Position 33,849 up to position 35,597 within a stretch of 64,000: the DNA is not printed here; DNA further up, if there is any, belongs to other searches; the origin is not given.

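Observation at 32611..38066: Self-contained tyrosine-phosphorylation cassette with no polysaccharide-synthesis genes: CpsB phosphatase, two tandem fused Wzz/BY-kinases and two flanking Ig-like membrane proteins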

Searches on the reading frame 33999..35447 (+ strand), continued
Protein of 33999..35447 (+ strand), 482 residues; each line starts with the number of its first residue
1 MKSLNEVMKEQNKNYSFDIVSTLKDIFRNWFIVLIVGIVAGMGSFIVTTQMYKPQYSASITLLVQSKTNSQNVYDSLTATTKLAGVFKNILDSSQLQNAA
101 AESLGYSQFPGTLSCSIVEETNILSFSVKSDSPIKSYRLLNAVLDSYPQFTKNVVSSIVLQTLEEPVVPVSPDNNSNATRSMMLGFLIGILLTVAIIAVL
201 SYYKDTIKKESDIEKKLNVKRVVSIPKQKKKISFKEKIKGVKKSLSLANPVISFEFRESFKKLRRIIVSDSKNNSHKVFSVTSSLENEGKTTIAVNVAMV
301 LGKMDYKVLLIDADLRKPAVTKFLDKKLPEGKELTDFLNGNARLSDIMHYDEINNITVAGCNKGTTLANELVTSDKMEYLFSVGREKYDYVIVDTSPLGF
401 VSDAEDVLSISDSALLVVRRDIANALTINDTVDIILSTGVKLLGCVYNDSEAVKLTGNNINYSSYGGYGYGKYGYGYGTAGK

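Call 57: search_protein_families(library=pfam, alignment_id=A3, max_evalue=0.00001)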
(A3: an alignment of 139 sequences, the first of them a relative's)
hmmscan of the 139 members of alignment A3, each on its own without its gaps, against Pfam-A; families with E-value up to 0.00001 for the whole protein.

A. member 1, L001:510-1685:+ (391 aa): 1 family
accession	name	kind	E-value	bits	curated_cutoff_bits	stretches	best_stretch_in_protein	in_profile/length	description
PF01808.24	AICARFT_IMPCHas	-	3.6e-59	201.2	25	1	4-260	77-311/311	AICARFT/IMPCHase bienzyme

B. families by the number of members that match (of 139 scanned): 188 families (the first 25 are shown)
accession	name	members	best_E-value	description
PF01595.25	CNNM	12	5.3e-52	Cyclin M transmembrane N-terminal domain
PF03471.22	CorC_HlyC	12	1.3e-18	Transporter associated domain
PF00571.33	CBS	12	3.8e-15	CBS domain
PF06541.16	ABC_trans_CmpB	6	7.2e-15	Putative ABC-transporter type IV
PF00270.35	DEAD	5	5.3e-25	DEAD/DEAH box helicase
PF00271.37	Helicase_C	5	1e-24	Helicase conserved C-terminal domain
PF17191.10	RecG_wedge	5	2.7e-24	RecG wedge domain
PF01381.28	HTH_3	5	2.5e-18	Helix-turn-helix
PF19833.4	RecG_dom3_C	5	2.9e-15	ATP-dependent DNA helicase RecG, domain 3, C-terminal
PF04851.21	ResIII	5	4.5e-12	Type III restriction enzyme, res subunit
PF13177.12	DNA_pol3_delta2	4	5.3e-47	DNA polymerase III, delta subunit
PF12844.13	HTH_19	4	1.5e-17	Helix-turn-helix domain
PF00768.25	Peptidase_S11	3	1.2e-49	D-alanyl-D-alanine carboxypeptidase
PF14897.12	EpsG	3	2.5e-43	EpsG family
PF04468.17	PSP1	3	1.1e-39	PSP1 C-terminal conserved region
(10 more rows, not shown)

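Call 60: search_protein_families(library=pfam, alignment_id=A4, max_evalue=0.00001)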
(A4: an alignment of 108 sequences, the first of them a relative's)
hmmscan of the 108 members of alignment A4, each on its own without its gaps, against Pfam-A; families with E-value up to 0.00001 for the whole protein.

A. member 1, L030:518-1078:+ (186 aa): 0 families

B. families by the number of members that match (of 108 scanned): 95 families (the first 25 are shown)
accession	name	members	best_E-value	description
PF00005.33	ABC_tran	9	8.7e-35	ABC transporter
PF00664.28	ABC_membrane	8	1.3e-38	ABC transporter transmembrane region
PF04055.27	Radical_SAM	5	1.9e-29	Radical SAM superfamily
PF00534.26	Glycos_transf_1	4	3.4e-47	Glycosyl transferases group 1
PF13692.12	Glyco_trans_1_4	4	2.7e-36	Glycosyl transferases group 1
PF13477.12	Glyco_trans_4_2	4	2.6e-20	Glycosyl transferase 4-like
PF13439.12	Glyco_transf_4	4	2.7e-16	Glycosyltransferase Family 4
PF02719.21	Polysacc_synt_2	3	9.9e-125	Polysaccharide biosynthesis protein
PF02397.22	Bac_transf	3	2.8e-64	Bacterial sugar transferase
PF14907.12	NTP_transf_5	3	1.2e-52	Uncharacterised nucleotidyltransferase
PF00994.29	MoCF_biosynth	3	4.9e-35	Probable molybdopterin binding domain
PF00535.33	Glycos_transf_2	3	5.8e-35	Glycosyl transferase family 2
PF03816.19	LytR_cpsA_psr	3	3e-32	LytR_cpsA_psr family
PF01370.27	Epimerase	3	3.5e-25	NAD dependent epimerase/dehydratase family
PF16363.11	GDP_Man_Dehyd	3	5.4e-18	GDP-mannose 4,6 dehydratase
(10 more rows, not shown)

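Call 67: search_protein_families(library=ncbifam, proteins=[L008:1600-2409:+, L008:2414-3268:+, L008:3278-4399:+, L008:4396-4656:+, L008:4695-5936:-, L008:6199-7917:+, L008:7907-8386:+, L008:9124-9996:+, L008:11465-12865:+, L040:6557-7054:+], max_evalue=0.001)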
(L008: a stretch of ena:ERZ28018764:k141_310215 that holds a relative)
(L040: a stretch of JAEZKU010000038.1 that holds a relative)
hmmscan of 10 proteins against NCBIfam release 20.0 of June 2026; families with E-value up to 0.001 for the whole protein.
L008:1600-2409:+ (269 aa): 0 families

L008:2414-3268:+ (284 aa): 1 family
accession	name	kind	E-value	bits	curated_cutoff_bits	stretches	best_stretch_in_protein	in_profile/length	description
TIGR04249.1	SCM_chp_ScmC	equivalog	1.3e-05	24.7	125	1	128-227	122-227/292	SynChlorMet cassette protein ScmC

L008:3278-4399:+ (373 aa): 63 families (the best 25 are shown)
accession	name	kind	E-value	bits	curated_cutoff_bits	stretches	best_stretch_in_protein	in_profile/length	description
TIGR04545.1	rSAM_ahbD_hemeb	equivalog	6.9e-28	98.1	500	1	29-345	4-328/339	heme b synthase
TIGR02668.1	moaA_archaeal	equivalog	7.3e-26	90.9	325.25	1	30-292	15-270/303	GTP 3',8-cyclase MoaA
NF045574.1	sacti_mat_StsB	exception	3.2e-24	85.6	625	1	30-300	101-351/466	StsB family radical SAM/SPASM domain sactipeptide maturase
TIGR04055.1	rSAM_NirJ2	equivalog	1.5e-21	77.3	500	1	30-340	5-310/326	putative heme d1 biosynthesis radical SAM protein NirJ2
TIGR02109.1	PQQ_syn_pqqE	equivalog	2.1e-21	76.3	381.35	1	21-366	3-343/358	pyrroloquinoline quinone biosynthesis protein PqqE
TIGR04250.1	SCM_rSAM_ScmE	equivalog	4e-21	75.3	400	1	28-345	6-338/358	SynChlorMet cassette radical SAM/SPASM protein ScmE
NF001199.0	PRK00164.2-1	equivalog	9e-21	74.3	231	1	30-183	17-169/308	GTP 3',8-cyclase MoaA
TIGR03962.1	mycofact_rSAM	equivalog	5.7e-20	71.8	265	1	19-340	6-319/339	mycofactocin radical SAM maturase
TIGR04051.1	rSAM_NirJ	equivalog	2.2e-19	69.6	515.45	1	29-191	6-165/354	heme d1 biosynthesis radical SAM protein NirJ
TIGR04053.2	TIGR04053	equivalog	6.8e-19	68.3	395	1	28-199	11-183/366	TIGR04053 family radical SAM/SPASM domain-containing protein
TIGR02666.1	moaA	equivalog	1e-17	64.2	284.05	1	31-185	16-176/336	GTP 3',8-cyclase MoaA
TIGR04546.1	rSAM_ahbC_deAc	equivalog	1.3e-17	63.7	650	1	29-186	43-197/390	12,18-didecarboxysiroheme deacetylase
NF050035.1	rSAM_WgK_link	exception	4.4e-17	62.1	650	1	28-200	12-182/367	radical SAM/SPASM peptide maturase WgkB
TIGR04251.1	SCM_rSAM_ScmF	equivalog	6.3e-17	62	400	1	29-225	8-204/353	SynChlorMet cassette radical SAM/SPASM protein ScmF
TIGR04317.1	W_rSAM_matur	equivalog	1e-16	61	380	1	30-195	9-177/349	tungsten cofactor oxidoreductase radical SAM maturase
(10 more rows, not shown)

L008:4396-4656:+ (86 aa): 5 families
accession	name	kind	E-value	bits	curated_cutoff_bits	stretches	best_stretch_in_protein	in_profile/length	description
NF033536.1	lasso_PqqD_Bac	exception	1.3e-07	31.6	80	1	5-86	10-86/88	lasso peptide biosynthesis PqqD family chaperone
NF033530.1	lasso_PqqD_Strm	exception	3.3e-07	30.4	70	1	32-84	24-76/78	lasso peptide biosynthesis PqqD family chaperone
NF050069.2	PqqD_rel_WgkC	exception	0.00014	21.8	110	1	32-86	32-86/103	PqqD family peptide maturation chaperone WgkC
TIGR04353.1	PqqD_rel_X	equivalog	0.00046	21.1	35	1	32-86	16-73/74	HPr-rel-A system PqqD family peptide chaperone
TIGR04248.1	SCM_PqqD_rel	equivalog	0.00076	19.6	100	0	28-81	23-76/84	SynChlorMet cassette protein ScmD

L008:4695-5936:- (413 aa): 0 families

L008:6199-7917:+ (572 aa): 180 families (the best 25 are shown)
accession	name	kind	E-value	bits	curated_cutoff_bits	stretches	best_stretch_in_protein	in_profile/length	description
TIGR02204.1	MsbA_rel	hypoth_equivalog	5.4e-74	249.9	780.4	1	21-567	4-554/576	ABC transporter, permease/ATP-binding protein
TIGR02868.1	CydC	equivalog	7.8e-73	245.9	329.05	1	24-548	2-530/530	thiol reductant ABC exporter subunit CydC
TIGR03796.1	NHLM_micro_ABC1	equivalog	3.1e-71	240.6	853.3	1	19-567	138-691/710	NHLP family bacteriocin export ABC transporter peptidase/permease/ATPase subunit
TIGR02857.1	CydD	equivalog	4.3e-70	237.2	435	1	34-557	2-526/529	thiol reductant ABC exporter subunit CydD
TIGR02203.1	MsbA_lipidA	equivalog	6.4e-70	236.2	602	1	26-567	5-548/572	lipid A export permease/ATP-binding protein MsbA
TIGR03375.1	type_I_sec_LssB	subfamily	3.6e-67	227.2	693.1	1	15-565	129-679/696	type I secretion system permease/ATPase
TIGR03797.1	NHLM_micro_ABC2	equivalog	3.3e-65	220.9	709.4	1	29-567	130-664/686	NHLP bacteriocin export ABC transporter permease/ATPase subunit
NF010178.0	PRK13657.1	equivalog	2.7e-60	204.4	733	1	49-567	33-549/588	glucan ABC transporter ATP-binding protein/ permease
TIGR01846.1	type_I_sec_HlyB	subfamily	7.6e-59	199.7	725.55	1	15-567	119-671/694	type I secretion system permease/ATPase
TIGR00958.1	3a01208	subfamily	1.5e-57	195.4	874.6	1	13-567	143-693/711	antigen peptide transporter 2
NF008364.0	PRK11160.1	equivalog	2e-57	195.1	630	1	96-567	82-554/575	heme ABC transporter ATP-binding protein/permease CydC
NF052233.1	CphA_assoc_ABC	equivalog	3.4e-57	194.3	880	1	21-568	170-723/766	cyanophycin metabolism-associated ABC transporter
NF045513.1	HepA_fam_ABC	equivalog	2e-51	175.2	725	1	88-567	109-588/610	heterocyst formation ABC transporter subunit HepA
TIGR01842.1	type_I_sec_PrtD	subfamily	1.2e-50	172.6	510.15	1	31-566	2-532/544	type I secretion system permease/ATPase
NF008381.0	PRK11176.1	equivalog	2.9e-50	171.2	867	1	22-567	12-558/582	lipid A ABC transporter ATP-binding protein/permease MsbA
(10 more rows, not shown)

L008:7907-8386:+ (159 aa): 2 families
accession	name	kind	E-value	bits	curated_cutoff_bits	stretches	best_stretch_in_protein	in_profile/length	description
TIGR02227.1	sigpep_I_bact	equivalog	9.9e-07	28.8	47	1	28-89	22-87/162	signal peptidase I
TIGR02228.1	sigpep_I_arch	equivalog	2.3e-06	27.6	51.85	1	28-81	33-87/158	signal peptidase I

L008:9124-9996:+ (290 aa): 1 family
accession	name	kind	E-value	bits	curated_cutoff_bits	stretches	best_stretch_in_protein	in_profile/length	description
NF047446.1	barrel_OmpL47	domain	0.00091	19.6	40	0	83-104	41-62/68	OmpL47-type beta-barrel domain-containing protein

L008:11465-12865:+ (466 aa): 24 families
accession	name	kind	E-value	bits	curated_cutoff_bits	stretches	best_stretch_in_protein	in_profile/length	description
TIGR01007.1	eps_fam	subfamily_domain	1.5e-38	132.4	108.05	1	262-453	12-203/204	polysaccharide biosynthesis tyrosine autokinase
NF008568.0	PRK11519.1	equivalog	6.3e-35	120.5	1068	1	248-457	507-715/720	tyrosine-protein kinase Wzc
NF007350.0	PRK09841.1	equivalog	9.9e-35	119.8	1248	1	236-459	500-722/726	tyrosine-protein kinase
TIGR03018.1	pepcterm_TyrKin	hypoth_equivalog_domain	8.9e-32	110.1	230.65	1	239-436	3-206/207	XrtA-associated tyrosine autokinase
TIGR01005.1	eps_transp_fam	subfamily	3.6e-31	108.1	411.7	1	245-453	524-732/754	exopolysaccharide transport protein family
TIGR03029.1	EpsG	equivalog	1.6e-23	83.3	313.8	1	248-437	84-273/274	chain length determinant protein tyrosine kinase EpsG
TIGR01969.1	minD_arch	subfamily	4.2e-16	58.9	201.75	1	270-441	3-172/251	cell division ATPase MinD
TIGR01968.1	minD_bact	equivalog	3.8e-15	55.9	212.9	1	268-386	2-121/261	septum site-determining protein MinD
TIGR01006.1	polys_exp_MPA1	subfamily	1.7e-11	44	296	1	18-227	11-224/226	CspC family polysaccharide chain length determinant protein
TIGR03371.1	cellulose_yhjQ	equivalog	5.8e-09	35.8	157.85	1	268-424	2-161/246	cellulose biosynthesis protein BcsQ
NF041546.1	ParA_partition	equivalog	3e-08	33.5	180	1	278-308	10-40/203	ParA family partition ATPase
NF041136.1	MrpORP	equivalog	7.7e-08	32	450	1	267-316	5-54/365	iron-sulfur cluster carrier protein MrpORP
NF008669.0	PRK11670.1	equivalog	1.3e-07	30.9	348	1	267-437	107-277/369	iron-sulfur cluster carrier protein ApbC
NF047398.1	AAA_KGGVGR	domain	1.7e-07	31.7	90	1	278-335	13-73/190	KGGVGR-motif variant AAA ATPase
NF008079.0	PRK10818.1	equivalog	2.8e-07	30.1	508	1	268-386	3-123/270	septum site-determining protein MinD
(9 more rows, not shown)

L040:6557-7054:+ (165 aa): 2 families
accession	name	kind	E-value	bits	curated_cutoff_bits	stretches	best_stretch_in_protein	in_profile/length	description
TIGR02228.1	sigpep_I_arch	equivalog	1.4e-11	44.6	51.85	1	25-111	29-121/158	signal peptidase I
NF046067.1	SigPepSipWBacil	equivalog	9.3e-05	22.1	190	1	54-107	67-124/189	signal peptidase I SipW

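Call 68: search_protein_families(library=pfam, proteins=[L004:13216-15552:+, L028:3057-4223:+], max_evalue=0.001)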
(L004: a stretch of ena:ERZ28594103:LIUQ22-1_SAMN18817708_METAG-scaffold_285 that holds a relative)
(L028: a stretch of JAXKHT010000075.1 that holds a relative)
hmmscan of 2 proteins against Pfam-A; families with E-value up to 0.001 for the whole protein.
L004:13216-15552:+ (778 aa): 2 families
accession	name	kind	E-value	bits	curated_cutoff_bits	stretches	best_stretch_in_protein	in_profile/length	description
PF00404.24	Dockerin_1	-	2.4e-05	24.9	22.9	1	728-771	13-54/57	Dockerin type I domain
PF22539.1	DUF7004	-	0.00092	19.7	27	0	651-716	6-70/155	Family of unknown function (DUF7004)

L028:3057-4223:+ (388 aa): 1 family
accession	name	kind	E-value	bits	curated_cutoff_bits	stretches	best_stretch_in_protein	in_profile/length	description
PF14897.12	EpsG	-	7.8e-37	127.6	30.1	1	47-364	5-315/326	EpsG family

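Call 78: predict_structure(alignment_id=A1)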
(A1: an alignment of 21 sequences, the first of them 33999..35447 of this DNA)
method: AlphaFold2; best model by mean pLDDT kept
length: 482 residues; sequences in the alignment: 21
mean_pLDDT: 79.6   pTM: 0.60
mean pLDDT of the five models: 79.6, 78.5, 78.4, 75.6, 65.2
residues with pLDDT >= 90: 174; 70-90: 213; 50-70: 44; < 50: 51
segments of 3 or more residues with pLDDT < 50: 1-16, 70-74, 453-482
pLDDT, mean of each block of 10 residues (from residue 1): 39 49 76 92 92 90 71 58 78 84 87 81 85 90 83 64 85 88 93 87 77 87 82 69 69 83 95 95 87 94 94 90 73 88 90 90 87 93 95 86 84 93 85 91 89 36 27 26 30
secondary structure, 60 per line:
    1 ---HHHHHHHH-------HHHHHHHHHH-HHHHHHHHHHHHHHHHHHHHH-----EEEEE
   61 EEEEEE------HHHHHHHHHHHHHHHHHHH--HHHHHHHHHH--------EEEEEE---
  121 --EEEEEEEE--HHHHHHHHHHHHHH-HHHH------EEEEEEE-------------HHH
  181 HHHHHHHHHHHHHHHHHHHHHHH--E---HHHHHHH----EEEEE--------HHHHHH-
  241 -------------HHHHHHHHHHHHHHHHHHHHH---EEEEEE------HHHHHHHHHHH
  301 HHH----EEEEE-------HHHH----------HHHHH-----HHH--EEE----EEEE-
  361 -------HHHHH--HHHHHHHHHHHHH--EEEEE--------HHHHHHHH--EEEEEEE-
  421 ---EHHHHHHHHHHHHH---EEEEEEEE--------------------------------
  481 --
elements in order: H4-11 H19-28 H30-50 E56-66 H73-91 H94-103 E112-117 E123-130 H133-146 H148-151 E158-164 H178-203 H210-216 E221-225 H234-239 H254-274 E278-283 H290-303 E308-312 H320-323 H334-338 E349-351 E356-359 H368-372 H375-387 E390-394 H403-410 E413-419 H425-437 E441-448

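Call 80: fold_search(model_id=the predicted structure, library=pdb)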
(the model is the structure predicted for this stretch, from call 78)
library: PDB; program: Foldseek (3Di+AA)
matches with E <= 10: 1607; with E <= 0.001: 336
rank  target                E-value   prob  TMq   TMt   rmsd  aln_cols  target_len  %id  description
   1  7nhr_C                1.4e-25  1.00  0.53  0.46  12.3       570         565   16  Putative transmembrane protein Wzc K540M C1 (released 2021-08-25)
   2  7nhs_A                1.4e-25  1.00  0.53  0.50  12.5       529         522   16  Wzc K540M C8 (released 2021-08-25)
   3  7nhr_E                1.7e-25  1.00  0.53  0.49  12.0       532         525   16  Putative transmembrane protein Wzc K540M C1 (released 2021-08-25)
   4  7nhr_B                4.0e-25  1.00  0.54  0.47  10.7       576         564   15  Putative transmembrane protein Wzc K540M C1 (released 2021-08-25)
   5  9exo_C                6.3e-25  1.00  0.53  0.47  13.1       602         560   16  Wzc-K540M-2YE MgADP C1 (released 2025-04-23)
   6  7ni2_A                9.9e-25  1.00  0.53  0.50  12.8       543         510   16  Wzc-K540M-4YE C8 (released 2021-08-25)
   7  9i2q_E                1.6e-24  1.00  0.53  0.51  12.5       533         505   17  Wzc-K540M-3YE MgADP C1 (released 2025-04-30)
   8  9exq_E                2.1e-24  1.00  0.53  0.51  14.1       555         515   17  Wzc-K540M-3YE-N711Y MgADP C1 (released 2025-04-23)
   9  9exo_E                2.3e-24  1.00  0.54  0.51  14.5       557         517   18  Wzc-K540M-2YE MgADP C1 (released 2025-04-23)
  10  9i2q_C                4.3e-24  1.00  0.53  0.48  12.9       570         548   16  Wzc-K540M-3YE MgADP C1 (released 2025-04-30)
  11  9exq_C                4.6e-24  1.00  0.53  0.47  13.6       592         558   17  Wzc-K540M-3YE-N711Y MgADP C1 (released 2025-04-23)
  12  9exq_B                9.0e-24  1.00  0.54  0.48  12.4       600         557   16  Wzc-K540M-3YE-N711Y MgADP C1 (released 2025-04-23)
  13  7nib_F                9.0e-24  1.00  0.53  0.51  12.3       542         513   17  Wzc-K540M-4YE C1 (released 2021-08-25)
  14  9r62_I                9.5e-24  1.00  0.55  0.45  15.0       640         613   15  CPS co-polymerase Wzc_C1 (released 2026-03-04)
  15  9exo_B                1.0e-23  1.00  0.54  0.48  14.4       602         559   17  Wzc-K540M-2YE MgADP C1 (released 2025-04-23)
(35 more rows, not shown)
